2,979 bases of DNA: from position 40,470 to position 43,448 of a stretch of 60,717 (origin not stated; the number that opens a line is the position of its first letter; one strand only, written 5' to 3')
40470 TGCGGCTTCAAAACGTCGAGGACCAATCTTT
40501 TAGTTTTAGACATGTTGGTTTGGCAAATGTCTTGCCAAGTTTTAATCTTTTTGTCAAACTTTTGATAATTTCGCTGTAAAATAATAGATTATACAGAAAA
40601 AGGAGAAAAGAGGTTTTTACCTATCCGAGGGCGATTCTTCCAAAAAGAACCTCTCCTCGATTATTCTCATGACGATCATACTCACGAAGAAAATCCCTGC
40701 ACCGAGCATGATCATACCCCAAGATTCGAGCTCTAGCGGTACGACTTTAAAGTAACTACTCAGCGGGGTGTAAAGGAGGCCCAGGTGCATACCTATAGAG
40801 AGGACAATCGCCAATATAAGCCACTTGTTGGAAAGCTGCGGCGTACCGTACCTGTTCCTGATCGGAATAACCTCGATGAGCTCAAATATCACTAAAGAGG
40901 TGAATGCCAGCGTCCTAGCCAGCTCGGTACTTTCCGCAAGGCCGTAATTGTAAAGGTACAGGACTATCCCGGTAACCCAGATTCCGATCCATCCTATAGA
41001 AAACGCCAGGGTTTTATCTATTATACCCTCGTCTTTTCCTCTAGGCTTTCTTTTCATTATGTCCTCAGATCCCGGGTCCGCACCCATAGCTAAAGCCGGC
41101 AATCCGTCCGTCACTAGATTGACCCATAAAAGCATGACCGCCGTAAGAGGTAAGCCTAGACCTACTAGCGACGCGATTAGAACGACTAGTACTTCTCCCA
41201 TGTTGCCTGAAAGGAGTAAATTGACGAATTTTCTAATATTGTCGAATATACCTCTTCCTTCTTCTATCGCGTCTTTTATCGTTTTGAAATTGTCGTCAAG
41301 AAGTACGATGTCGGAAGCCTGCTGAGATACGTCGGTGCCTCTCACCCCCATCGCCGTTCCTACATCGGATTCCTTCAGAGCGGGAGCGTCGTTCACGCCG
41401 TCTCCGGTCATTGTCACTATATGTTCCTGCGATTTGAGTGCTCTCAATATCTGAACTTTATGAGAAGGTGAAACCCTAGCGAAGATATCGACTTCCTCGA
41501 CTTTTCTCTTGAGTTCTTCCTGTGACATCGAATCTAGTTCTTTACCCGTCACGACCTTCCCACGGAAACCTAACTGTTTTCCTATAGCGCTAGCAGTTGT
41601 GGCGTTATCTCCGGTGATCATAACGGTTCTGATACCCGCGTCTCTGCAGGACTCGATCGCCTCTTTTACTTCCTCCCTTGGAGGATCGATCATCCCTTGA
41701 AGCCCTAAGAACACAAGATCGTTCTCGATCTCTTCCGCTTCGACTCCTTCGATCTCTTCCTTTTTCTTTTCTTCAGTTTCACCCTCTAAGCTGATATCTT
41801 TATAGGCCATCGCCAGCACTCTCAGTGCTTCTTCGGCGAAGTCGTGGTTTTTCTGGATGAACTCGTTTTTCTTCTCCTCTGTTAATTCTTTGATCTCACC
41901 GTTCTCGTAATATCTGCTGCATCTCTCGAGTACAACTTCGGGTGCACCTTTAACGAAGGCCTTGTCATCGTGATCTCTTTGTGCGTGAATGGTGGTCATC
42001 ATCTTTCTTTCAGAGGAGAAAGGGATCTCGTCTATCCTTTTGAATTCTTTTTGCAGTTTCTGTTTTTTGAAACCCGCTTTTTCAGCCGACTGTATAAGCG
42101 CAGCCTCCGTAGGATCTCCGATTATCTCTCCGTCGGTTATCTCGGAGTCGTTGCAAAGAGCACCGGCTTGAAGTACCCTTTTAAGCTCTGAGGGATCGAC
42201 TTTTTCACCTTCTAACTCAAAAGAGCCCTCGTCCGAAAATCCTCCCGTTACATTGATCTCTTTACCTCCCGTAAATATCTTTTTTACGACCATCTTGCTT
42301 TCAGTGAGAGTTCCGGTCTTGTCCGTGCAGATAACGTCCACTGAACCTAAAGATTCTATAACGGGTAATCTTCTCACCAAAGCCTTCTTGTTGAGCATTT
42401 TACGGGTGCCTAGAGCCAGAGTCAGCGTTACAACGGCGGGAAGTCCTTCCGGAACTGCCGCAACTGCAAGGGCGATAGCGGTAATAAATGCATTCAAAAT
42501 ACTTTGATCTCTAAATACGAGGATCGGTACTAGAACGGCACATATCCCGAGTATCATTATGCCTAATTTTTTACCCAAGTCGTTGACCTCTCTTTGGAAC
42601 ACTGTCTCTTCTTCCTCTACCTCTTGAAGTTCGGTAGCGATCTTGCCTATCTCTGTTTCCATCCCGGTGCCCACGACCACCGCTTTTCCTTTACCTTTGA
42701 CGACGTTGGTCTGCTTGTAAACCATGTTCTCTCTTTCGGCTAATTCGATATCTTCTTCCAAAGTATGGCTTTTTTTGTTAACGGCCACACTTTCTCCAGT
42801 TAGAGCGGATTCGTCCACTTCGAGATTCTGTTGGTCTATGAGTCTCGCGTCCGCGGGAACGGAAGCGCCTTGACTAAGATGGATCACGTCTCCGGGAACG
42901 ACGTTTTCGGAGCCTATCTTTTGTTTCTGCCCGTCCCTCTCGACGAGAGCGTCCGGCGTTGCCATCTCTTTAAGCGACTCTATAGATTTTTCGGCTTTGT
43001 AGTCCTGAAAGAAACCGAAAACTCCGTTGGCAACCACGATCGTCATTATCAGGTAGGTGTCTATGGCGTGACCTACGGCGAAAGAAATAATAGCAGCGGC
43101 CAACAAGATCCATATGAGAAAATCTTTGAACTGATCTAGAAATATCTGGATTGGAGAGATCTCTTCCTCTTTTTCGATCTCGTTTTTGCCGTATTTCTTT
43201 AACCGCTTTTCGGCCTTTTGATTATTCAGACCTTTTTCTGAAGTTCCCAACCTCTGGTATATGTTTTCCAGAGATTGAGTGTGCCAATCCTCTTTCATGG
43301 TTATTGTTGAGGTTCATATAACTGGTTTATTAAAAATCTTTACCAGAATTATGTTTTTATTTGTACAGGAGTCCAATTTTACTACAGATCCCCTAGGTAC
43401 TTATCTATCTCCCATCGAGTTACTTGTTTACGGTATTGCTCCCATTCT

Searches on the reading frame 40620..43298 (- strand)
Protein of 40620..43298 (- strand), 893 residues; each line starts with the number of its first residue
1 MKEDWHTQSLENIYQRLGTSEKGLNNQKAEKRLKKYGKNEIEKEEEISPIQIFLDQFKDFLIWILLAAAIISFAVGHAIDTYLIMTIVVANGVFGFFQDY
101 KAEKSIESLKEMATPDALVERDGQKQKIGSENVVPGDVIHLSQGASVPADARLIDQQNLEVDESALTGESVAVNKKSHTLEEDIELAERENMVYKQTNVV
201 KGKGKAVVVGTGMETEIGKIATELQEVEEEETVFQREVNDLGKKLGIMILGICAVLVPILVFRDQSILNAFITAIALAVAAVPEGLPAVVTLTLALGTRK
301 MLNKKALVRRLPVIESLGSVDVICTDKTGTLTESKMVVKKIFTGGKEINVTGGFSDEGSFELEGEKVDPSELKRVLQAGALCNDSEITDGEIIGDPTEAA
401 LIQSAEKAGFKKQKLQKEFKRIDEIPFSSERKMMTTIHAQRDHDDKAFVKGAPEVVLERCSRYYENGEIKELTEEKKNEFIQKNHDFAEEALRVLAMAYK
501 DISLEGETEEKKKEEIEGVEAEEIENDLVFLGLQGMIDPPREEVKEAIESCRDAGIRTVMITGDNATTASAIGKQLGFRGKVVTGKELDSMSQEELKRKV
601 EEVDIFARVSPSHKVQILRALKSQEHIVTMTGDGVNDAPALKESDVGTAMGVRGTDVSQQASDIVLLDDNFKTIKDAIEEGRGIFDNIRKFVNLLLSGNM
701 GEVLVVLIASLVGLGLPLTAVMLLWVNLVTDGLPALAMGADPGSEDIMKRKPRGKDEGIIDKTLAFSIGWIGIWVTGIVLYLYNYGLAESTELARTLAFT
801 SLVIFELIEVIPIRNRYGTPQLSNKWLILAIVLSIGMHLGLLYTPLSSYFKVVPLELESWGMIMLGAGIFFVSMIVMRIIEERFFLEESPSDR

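Call 107: search_protein_families(library=pfam, proteins=[window:40620-43298:-], max_evalue=0.00001)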
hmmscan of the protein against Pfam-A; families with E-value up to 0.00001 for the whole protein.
window:40620-43298:- (893 aa): 6 families
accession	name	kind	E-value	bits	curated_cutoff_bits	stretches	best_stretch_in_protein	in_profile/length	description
PF00122.25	E1-E2_ATPase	-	1.8e-55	187.7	28.1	1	112-304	2-181/181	E1-E2 ATPase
PF00689.26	Cation_ATPase_C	-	7.5e-42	143.5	27.3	1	716-877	2-172/175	Cation transporting ATPase, C-terminus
PF13246.12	Cation_ATPase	-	4.8e-25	87.8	21.7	1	381-463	2-91/91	Cation transport ATPase (P-type)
PF00690.31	Cation_ATPase_N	-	2.1e-24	85.4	20.4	1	5-72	1-69/69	Cation transporter/ATPase, N-terminus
PF00702.32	Hydrolase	-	5.8e-20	72.9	26.4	1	320-644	1-190/191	haloacid dehalogenase-like hydrolase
PF12710.13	HAD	-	2.1e-06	28.8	27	1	488-642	31-189/189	haloacid dehalogenase-like hydrolase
